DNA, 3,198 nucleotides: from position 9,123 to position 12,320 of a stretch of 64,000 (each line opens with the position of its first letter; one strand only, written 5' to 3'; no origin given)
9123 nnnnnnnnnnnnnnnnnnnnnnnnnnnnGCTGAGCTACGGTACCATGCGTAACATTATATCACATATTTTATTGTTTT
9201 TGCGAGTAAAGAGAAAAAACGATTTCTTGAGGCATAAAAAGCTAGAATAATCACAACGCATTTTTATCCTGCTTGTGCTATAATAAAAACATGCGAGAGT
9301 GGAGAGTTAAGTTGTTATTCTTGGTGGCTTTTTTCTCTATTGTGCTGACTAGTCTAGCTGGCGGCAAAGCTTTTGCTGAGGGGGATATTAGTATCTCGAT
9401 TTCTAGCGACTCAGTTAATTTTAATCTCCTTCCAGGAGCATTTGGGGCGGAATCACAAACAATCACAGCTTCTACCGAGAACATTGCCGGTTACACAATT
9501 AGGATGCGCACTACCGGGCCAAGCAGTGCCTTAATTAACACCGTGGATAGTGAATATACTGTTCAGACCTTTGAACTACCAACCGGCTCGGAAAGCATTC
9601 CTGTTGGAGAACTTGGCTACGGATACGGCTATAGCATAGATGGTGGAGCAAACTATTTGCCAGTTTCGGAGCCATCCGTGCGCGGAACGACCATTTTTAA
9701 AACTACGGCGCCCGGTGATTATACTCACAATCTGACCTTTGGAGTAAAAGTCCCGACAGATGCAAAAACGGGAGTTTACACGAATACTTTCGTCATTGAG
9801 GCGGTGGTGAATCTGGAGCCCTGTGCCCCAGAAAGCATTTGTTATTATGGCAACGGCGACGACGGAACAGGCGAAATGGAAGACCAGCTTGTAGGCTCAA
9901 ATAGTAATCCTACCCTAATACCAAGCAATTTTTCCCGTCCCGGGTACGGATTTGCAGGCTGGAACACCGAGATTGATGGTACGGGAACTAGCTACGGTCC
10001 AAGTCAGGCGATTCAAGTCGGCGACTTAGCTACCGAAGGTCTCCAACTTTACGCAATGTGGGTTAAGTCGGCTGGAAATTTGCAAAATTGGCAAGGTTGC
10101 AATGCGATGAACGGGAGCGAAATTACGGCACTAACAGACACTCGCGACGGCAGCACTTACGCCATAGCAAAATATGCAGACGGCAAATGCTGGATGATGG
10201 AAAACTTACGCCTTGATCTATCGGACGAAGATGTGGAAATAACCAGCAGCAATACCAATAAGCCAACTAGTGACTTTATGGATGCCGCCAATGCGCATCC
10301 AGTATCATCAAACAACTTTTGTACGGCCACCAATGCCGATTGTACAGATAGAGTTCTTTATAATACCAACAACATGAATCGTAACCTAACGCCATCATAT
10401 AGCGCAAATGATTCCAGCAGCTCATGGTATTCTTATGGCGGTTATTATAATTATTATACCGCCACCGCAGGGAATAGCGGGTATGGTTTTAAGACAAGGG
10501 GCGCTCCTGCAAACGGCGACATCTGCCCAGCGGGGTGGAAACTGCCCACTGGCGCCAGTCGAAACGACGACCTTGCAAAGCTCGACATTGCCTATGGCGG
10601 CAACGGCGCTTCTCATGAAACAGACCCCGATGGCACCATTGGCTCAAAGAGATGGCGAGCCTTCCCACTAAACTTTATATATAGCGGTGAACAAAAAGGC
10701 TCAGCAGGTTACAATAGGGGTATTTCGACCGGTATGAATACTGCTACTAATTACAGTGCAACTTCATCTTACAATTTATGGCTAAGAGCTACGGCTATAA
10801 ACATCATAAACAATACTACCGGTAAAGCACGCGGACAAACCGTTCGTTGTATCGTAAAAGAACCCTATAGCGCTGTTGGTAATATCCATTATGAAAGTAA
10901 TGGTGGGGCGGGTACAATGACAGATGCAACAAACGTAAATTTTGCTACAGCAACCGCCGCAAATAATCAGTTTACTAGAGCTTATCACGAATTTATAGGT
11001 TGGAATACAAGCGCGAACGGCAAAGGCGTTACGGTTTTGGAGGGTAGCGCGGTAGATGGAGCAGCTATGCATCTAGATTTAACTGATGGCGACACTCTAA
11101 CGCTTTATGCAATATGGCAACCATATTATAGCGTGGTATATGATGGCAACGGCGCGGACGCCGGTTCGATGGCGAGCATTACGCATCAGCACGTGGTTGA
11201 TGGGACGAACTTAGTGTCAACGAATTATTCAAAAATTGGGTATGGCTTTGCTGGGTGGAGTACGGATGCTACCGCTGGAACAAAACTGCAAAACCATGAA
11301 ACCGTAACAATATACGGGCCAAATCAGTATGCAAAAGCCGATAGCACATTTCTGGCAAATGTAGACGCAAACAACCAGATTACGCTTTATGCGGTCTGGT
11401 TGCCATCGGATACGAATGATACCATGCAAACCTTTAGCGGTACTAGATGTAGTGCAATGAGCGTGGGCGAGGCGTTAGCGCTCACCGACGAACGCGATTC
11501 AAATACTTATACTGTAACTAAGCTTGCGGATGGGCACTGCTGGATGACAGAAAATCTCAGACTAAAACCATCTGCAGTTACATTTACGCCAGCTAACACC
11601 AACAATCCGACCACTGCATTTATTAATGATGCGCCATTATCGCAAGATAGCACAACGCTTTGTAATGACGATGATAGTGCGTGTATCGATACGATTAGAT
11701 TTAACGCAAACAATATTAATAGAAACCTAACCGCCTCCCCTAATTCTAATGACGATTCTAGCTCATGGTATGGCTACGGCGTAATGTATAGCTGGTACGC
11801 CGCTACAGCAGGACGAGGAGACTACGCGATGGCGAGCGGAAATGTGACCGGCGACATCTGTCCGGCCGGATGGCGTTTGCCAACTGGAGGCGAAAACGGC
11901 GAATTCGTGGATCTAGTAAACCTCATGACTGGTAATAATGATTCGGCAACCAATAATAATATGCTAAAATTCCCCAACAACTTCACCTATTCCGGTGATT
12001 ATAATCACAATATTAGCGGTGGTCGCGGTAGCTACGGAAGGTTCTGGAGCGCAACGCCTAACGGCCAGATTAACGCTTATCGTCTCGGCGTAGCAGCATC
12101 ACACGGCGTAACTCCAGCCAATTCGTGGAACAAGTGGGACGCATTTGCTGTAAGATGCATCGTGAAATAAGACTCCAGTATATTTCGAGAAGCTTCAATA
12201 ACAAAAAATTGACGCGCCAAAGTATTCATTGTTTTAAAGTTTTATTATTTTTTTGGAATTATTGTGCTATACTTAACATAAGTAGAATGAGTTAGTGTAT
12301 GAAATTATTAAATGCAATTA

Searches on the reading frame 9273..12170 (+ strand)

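Call 53: search_protein_families(library=ncbifam, proteins=[window:9273-12170:+], max_evalue=1e-10)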
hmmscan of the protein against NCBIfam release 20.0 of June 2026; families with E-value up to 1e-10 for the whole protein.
window:9273-12170:+ (965 aa): 1 family
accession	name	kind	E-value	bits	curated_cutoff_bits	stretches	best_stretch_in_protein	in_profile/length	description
TIGR02145.1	Fib_succ_major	domain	2.4e-31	109.8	41.65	1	737-963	2-174/176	FISUMP domain-containing protein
